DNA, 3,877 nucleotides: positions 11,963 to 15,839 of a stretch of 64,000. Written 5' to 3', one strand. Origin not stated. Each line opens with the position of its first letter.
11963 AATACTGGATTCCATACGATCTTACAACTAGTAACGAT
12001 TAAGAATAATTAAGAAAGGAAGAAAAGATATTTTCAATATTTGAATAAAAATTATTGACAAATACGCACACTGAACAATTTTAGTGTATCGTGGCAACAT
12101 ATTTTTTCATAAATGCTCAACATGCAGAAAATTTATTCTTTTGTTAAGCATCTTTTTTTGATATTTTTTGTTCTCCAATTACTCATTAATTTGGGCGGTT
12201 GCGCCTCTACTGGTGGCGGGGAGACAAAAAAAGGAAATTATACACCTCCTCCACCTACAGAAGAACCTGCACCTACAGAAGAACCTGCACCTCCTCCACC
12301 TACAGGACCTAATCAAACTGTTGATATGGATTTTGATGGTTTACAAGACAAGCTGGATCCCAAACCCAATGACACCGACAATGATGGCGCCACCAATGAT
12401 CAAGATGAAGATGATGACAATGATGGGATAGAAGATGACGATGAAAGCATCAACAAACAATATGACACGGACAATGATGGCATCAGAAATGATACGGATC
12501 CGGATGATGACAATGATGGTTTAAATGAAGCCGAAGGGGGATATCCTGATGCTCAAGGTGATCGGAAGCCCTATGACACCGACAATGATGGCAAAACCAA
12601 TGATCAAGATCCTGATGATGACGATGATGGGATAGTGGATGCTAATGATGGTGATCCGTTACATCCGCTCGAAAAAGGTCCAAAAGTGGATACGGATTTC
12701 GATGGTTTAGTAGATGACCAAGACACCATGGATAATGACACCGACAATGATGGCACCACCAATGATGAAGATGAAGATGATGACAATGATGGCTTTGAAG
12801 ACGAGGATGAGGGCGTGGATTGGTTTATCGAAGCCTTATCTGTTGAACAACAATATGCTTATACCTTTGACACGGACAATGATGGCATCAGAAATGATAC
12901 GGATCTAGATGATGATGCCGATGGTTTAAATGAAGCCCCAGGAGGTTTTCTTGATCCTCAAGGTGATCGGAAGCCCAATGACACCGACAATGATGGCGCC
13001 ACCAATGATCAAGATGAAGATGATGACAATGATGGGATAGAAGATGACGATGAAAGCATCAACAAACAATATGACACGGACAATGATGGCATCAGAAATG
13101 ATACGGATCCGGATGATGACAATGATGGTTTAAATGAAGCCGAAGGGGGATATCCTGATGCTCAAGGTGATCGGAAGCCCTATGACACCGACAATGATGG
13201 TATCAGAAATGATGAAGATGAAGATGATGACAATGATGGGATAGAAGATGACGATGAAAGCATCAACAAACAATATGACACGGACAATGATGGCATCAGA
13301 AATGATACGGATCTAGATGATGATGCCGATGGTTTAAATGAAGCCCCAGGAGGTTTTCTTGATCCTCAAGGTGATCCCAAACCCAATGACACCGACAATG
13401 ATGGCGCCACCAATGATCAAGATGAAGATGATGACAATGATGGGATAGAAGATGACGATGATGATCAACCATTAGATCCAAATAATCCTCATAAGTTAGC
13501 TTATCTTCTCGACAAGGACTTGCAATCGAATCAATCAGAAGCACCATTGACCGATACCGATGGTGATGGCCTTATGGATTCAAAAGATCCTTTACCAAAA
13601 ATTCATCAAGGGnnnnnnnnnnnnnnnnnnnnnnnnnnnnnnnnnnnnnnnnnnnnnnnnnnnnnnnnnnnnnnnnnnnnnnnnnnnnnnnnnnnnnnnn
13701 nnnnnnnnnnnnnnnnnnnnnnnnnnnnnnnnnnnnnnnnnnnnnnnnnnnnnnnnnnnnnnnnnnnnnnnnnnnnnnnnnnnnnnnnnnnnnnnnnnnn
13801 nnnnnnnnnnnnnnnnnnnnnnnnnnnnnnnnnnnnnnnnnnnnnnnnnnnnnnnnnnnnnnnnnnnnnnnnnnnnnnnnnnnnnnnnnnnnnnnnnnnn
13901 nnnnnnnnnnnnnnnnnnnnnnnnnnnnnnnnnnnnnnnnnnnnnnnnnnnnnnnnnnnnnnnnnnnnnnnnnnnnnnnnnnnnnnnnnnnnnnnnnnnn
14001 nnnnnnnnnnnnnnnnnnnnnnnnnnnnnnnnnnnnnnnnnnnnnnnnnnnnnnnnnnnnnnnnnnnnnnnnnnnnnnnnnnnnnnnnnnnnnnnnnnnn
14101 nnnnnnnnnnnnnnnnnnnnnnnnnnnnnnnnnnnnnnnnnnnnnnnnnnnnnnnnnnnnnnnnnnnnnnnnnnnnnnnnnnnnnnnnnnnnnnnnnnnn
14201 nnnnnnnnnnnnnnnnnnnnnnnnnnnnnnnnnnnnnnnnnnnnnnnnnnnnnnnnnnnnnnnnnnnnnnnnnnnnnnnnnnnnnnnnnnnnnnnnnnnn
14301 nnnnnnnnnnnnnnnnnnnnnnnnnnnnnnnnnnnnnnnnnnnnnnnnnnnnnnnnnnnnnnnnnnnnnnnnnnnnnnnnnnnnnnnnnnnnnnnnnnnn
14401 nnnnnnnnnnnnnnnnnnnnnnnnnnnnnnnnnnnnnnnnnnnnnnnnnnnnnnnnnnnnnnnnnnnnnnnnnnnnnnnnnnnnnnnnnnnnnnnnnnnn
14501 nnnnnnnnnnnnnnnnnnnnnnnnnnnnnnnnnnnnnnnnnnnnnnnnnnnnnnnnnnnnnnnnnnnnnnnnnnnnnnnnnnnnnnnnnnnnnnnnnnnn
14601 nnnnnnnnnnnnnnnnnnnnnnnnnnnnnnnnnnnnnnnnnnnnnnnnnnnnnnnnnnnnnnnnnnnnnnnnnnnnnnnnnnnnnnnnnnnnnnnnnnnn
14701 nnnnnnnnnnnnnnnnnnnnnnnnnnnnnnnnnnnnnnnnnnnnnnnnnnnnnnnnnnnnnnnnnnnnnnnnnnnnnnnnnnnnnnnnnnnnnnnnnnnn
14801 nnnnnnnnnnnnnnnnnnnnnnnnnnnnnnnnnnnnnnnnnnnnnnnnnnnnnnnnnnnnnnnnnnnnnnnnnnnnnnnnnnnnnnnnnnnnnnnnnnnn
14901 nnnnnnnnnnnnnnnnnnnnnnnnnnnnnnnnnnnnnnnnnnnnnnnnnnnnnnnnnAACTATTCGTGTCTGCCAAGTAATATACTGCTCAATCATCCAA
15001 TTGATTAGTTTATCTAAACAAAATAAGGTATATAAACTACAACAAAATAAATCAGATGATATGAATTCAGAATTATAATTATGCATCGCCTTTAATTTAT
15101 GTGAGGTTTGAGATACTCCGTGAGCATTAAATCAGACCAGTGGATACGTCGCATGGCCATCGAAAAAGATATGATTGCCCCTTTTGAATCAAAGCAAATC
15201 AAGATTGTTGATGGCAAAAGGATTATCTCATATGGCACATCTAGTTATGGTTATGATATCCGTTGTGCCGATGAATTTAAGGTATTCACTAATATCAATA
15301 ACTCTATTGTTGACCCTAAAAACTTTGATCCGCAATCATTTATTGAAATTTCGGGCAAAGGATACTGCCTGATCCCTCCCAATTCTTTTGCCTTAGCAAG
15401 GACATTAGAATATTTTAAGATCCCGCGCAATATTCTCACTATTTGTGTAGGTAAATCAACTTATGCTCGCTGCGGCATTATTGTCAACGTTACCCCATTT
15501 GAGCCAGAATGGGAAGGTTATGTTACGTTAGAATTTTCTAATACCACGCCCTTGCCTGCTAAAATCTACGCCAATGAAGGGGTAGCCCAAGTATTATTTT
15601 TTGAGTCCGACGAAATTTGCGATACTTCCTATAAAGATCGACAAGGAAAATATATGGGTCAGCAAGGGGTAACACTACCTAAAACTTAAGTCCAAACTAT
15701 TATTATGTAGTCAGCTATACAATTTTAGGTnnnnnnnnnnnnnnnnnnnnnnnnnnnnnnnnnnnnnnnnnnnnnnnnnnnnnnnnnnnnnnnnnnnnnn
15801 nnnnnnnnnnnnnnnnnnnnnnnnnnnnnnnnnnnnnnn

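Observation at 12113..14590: Lipoprotein-type autotransporter whose passenger is essentially only thrombospondin-type-3 Ca-binding repeats, with paralog-specific array length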

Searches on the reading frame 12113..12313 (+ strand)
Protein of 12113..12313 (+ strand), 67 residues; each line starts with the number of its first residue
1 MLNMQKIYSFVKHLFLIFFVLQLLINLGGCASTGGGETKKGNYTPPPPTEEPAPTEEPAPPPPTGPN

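Call 7: search_protein_families(library=pfam, proteins=[window:12113-12313:+], max_evalue=10)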
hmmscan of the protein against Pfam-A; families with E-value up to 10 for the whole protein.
window:12113-12313:+ (67 aa): 1 family
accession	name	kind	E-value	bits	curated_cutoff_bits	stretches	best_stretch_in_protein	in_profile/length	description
PF12079.13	DUF3558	-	1.1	9.7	34.1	1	27-61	3-32/173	Protein of unknown function (DUF3558)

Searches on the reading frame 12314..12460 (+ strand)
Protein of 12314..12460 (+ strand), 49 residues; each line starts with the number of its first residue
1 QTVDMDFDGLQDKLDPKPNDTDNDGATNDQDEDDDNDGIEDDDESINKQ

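Call 17: search_protein_families(library=pfam, proteins=[window:12314-12460:+], max_evalue=10)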
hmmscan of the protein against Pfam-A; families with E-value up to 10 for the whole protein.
seq(49 aa): 3 families
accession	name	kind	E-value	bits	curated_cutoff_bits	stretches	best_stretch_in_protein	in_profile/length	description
PF11273.13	DUF3073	-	0.071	14.3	25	1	2-37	20-57/63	Protein of unknown function (DUF3073)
PF02412.23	TSP_3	-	0.52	10.5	25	2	4-15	15-26/36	Thrombospondin type 3 repeat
PF18884.5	TSP3_bac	-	1.1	9.6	25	2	20-29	1-10/22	Bacterial TSP3 repeat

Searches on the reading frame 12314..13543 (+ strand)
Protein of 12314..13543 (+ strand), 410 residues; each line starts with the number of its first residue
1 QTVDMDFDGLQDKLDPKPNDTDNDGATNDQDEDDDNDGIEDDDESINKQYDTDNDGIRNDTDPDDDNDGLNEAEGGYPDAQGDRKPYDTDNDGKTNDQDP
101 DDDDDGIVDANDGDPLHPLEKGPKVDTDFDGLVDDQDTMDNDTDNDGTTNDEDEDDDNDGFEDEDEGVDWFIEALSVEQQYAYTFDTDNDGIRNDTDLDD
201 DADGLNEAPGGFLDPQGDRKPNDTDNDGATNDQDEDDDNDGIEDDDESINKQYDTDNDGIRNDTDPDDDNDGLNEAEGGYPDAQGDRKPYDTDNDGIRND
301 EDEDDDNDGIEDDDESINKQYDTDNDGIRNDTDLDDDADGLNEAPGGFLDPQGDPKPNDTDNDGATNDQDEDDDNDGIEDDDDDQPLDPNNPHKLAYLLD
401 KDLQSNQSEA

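Call 7: search_protein_families(library=pfam, proteins=[window:12314-13543:+], max_evalue=10)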
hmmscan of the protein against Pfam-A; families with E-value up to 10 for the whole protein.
window:12314-13543:+ (410 aa): 0 families

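Call 13: search_solved_structures(query=window:12314-13543:+, max_evalue=1, show_alignments=2)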
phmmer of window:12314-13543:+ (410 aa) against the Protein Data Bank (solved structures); distinct sequences matched with E-value up to 1: 0.

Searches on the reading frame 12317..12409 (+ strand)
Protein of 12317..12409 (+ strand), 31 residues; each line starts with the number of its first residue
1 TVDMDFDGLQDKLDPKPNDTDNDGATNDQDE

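Call 86: search_protein_families(library=pfam, proteins=[window:12317-12409:+], max_evalue=10)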
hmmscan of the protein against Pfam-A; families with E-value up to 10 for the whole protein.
seq(31 aa): 1 family
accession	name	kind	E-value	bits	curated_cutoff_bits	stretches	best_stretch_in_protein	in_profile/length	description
PF02412.23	TSP_3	-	0.011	15.8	25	2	3-14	15-26/36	Thrombospondin type 3 repeat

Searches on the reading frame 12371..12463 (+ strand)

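Call 86: search_protein_families(library=pfam, proteins=[window:12371-12463:+], max_evalue=10)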
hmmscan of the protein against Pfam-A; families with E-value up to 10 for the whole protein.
seq(31 aa): 2 families
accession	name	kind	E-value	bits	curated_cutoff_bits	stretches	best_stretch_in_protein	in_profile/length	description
PF18884.5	TSP3_bac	-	0.015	15.6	25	2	1-10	1-10/22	Bacterial TSP3 repeat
PF02412.23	TSP_3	-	1.4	9.1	25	1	1-12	15-26/36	Thrombospondin type 3 repeat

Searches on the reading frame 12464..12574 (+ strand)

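Call 86: search_protein_families(library=pfam, proteins=[window:12464-12574:+], max_evalue=10)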
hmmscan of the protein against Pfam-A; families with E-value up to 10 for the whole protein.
seq(37 aa): 1 family
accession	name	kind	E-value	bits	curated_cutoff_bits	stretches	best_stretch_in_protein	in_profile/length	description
PF18884.5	TSP3_bac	-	0.0061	16.8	25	2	1-9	1-9/22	Bacterial TSP3 repeat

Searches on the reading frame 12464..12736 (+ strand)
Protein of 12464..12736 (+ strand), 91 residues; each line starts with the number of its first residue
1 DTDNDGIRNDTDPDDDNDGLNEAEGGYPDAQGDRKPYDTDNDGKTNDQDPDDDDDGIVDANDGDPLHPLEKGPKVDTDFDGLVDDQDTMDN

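Call 64: search_solved_structures(query=window:12464-12736:+, max_evalue=10, show_alignments=3)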
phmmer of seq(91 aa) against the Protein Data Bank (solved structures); distinct sequences matched with E-value up to 10: 0.

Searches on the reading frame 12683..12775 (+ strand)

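Call 86: search_protein_families(library=pfam, proteins=[window:12683-12775:+], max_evalue=10)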
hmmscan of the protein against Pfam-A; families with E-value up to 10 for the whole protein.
seq(31 aa): 1 family
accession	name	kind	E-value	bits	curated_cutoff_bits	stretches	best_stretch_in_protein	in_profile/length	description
PF02412.23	TSP_3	-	3.2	8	25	2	17-30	13-26/36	Thrombospondin type 3 repeat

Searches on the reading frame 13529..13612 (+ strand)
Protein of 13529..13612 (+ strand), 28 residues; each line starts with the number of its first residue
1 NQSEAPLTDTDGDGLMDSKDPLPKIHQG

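Call 17: search_protein_families(library=pfam, proteins=[window:13529-13612:+], max_evalue=10)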
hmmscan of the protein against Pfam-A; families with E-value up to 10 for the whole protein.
seq(28 aa): 2 families
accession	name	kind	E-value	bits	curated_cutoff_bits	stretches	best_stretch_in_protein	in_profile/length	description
PF02412.23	TSP_3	-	0.037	14.1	25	1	8-20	14-26/36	Thrombospondin type 3 repeat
PF18884.5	TSP3_bac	-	0.08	13.2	25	1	9-17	1-9/22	Bacterial TSP3 repeat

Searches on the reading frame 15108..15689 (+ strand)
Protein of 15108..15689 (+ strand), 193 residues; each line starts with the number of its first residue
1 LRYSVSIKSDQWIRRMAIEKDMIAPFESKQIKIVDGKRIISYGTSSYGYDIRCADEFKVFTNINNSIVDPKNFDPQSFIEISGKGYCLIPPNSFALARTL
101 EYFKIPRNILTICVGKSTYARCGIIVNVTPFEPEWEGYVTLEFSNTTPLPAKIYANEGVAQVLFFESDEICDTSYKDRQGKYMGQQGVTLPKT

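Call 17: search_protein_families(library=pfam, proteins=[window:15108-15689:+], max_evalue=10)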
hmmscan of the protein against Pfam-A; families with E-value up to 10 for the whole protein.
window:15108-15689:+ (193 aa): 2 families
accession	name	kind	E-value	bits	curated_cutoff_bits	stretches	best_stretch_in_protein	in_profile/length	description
PF22769.1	DCD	-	1.7e-36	126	27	1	7-166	1-152/153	dCTP deaminase-like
PF00692.24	dUTPase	-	0.0015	18.7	22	1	86-171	23-108/129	dUTPase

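Call 34: find_related_loci(query=window:15108-15689:+, collection=genome_contigs, flank=10000)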
Query window:15108-15689:+ (193 aa) in genome_contigs; peptide patterns used: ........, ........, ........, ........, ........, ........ (x = any residue, [..] = any of these).
600 stretches matched a pattern (row limit reached: there are more); 596 encode a relative of the query (tblastn E <= 1e-3); the best 80 are kept; 80 distinct loci.
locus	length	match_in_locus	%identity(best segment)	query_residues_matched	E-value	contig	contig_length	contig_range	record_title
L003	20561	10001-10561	82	4-190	3e-113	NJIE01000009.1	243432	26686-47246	Xenophilus sp. AP218F Contig_9, whole genome shotgun sequence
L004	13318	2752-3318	85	4-192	1e-112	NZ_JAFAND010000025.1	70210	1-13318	MAG: Paludibacterium sp. isolate CP_BE_RX_R2_11 BE_RX_R2_k147_1781822, whole genome shotgun sequence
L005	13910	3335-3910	81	2-193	1e-111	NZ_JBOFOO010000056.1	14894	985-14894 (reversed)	MAG: Craterilacuibacter sp. isolate WFFMC_MAG_260 k139_165563_flag=0_multi=6.9919_len=14894, whole genome shotgun sequen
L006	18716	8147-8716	83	4-192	6e-111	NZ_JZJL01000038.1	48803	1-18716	Chromobacterium vaccinii strain MWU205 contig00038, whole genome shotgun sequence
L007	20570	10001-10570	81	4-193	6e-110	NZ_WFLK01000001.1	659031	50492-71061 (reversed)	Janthinobacterium sp. FT58W NODE_1_length_659031_cov_28.264227_1, whole genome shotgun sequence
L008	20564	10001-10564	83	5-192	4e-109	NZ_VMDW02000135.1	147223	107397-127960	Vogesella urethralis strain YM-1 NODE_8_length_147223_cov_96.656210, whole genome shotgun sequence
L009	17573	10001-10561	79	5-192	3e-108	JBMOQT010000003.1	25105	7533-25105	MAG: Pseudomonadota bacterium isolate Betzabe_MAG161 MAG161_3, whole genome shotgun sequence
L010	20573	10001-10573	77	2-193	6e-108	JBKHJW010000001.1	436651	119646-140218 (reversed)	MAG: Ralstonia sp. isolate D5M12_2 NODE_2_length_436651_cov_25.647773, whole genome shotgun sequence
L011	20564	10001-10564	78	5-192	8e-108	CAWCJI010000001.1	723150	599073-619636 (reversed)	MAG: uncultured beta proteobacterium isolate MFD04580.bin.2.104 genome assembly, contig: contig_10842, whole genome shot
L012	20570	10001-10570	82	4-193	2e-107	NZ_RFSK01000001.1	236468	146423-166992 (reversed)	MAG: Janthinobacterium sp. isolate WB4_6_113 contig_100_0, whole genome shotgun sequence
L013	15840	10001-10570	81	4-193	2e-107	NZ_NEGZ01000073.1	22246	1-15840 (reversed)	Janthinobacterium sp. GW458P scaffold73.1, whole genome shotgun sequence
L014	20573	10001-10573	80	5-193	3e-107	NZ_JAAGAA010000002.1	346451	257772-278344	Crenobacter caeni strain HX-7-9 Scaffold2_1, whole genome shotgun sequence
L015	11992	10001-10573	79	2-192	4e-107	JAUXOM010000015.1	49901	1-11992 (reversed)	MAG: Rhodocyclaceae bacterium isolate C10_concoct.bin.23 C10_k141_9313, whole genome shotgun sequence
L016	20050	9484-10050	78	4-193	7e-107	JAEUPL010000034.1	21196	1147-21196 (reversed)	MAG: Burkholderiales bacterium isolate new MAG-224 k141_596884, whole genome shotgun sequence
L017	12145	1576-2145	79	3-192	1e-106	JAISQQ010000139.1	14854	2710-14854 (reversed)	MAG: Accumulibacter sp. isolate Kf353_bin148 k119_4396036, whole genome shotgun sequence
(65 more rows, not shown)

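Call 39: find_encoding_contigs(protein=window:15108-15689:+, flank=3000, max_places=4)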
Protein window:15108-15689:+ (193 aa): no gene with exactly this product is on record in the collection.
